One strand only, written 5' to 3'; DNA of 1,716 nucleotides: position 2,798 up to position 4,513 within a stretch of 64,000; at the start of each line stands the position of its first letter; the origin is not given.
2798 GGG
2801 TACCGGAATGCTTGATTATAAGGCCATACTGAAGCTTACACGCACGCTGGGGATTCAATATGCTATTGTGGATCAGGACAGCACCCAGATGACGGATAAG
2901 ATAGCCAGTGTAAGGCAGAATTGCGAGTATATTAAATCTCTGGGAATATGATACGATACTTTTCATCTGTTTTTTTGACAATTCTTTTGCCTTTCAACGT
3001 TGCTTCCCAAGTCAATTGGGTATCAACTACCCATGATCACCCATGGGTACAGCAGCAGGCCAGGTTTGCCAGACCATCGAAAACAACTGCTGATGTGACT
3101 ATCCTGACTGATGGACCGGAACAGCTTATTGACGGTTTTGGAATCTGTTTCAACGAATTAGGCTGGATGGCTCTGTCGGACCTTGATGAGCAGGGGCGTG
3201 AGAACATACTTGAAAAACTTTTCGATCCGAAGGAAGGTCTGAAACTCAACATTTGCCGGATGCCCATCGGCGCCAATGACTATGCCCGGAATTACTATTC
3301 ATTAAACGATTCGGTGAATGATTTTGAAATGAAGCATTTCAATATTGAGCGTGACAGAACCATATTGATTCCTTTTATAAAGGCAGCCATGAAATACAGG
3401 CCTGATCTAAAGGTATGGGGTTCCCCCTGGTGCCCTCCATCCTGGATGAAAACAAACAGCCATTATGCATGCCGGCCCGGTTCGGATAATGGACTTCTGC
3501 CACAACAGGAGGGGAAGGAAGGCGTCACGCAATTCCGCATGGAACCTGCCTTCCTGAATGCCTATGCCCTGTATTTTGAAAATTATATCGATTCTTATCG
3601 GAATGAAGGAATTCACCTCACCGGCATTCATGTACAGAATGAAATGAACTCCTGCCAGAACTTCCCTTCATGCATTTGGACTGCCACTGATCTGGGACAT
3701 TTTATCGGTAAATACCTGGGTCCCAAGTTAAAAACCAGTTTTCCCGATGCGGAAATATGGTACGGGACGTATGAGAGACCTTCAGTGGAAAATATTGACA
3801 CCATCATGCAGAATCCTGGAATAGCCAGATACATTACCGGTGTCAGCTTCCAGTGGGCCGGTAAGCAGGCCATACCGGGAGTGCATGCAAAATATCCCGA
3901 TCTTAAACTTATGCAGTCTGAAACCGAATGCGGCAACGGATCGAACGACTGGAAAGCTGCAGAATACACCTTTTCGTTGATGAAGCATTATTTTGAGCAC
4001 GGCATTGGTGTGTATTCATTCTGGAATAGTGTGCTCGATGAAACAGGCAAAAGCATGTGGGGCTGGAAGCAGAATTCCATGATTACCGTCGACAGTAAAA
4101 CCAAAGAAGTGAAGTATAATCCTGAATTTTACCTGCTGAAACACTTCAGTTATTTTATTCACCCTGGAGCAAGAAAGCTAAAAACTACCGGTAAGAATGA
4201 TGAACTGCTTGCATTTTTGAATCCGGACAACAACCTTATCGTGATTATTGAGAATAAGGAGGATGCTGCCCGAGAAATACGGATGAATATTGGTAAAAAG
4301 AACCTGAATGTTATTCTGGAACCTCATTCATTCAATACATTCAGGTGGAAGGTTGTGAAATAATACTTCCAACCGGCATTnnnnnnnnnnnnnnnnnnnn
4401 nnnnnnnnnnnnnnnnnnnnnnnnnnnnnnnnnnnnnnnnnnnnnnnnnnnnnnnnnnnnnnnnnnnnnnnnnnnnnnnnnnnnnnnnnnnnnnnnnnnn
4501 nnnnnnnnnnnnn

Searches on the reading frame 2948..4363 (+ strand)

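Call 54: search_protein_families(library=ncbifam, proteins=[window:2948-4363:+], max_evalue=0.00001)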
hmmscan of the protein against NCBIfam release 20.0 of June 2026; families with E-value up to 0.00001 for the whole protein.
window:2948-4363:+ (471 aa): 2 families
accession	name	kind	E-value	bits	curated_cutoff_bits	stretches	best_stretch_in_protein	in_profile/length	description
NF053856.1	Nd1_6BtaGucnBT3312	equivalog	5.2e-49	167.1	700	1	26-467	34-483/483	endo-1,6-beta-glucanase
NF052681.1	EndoxylXynCBac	equivalog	6e-09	35.6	650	0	155-258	83-168/395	glucuronoarabinoxylan endo-1,4-beta-xylanase XynC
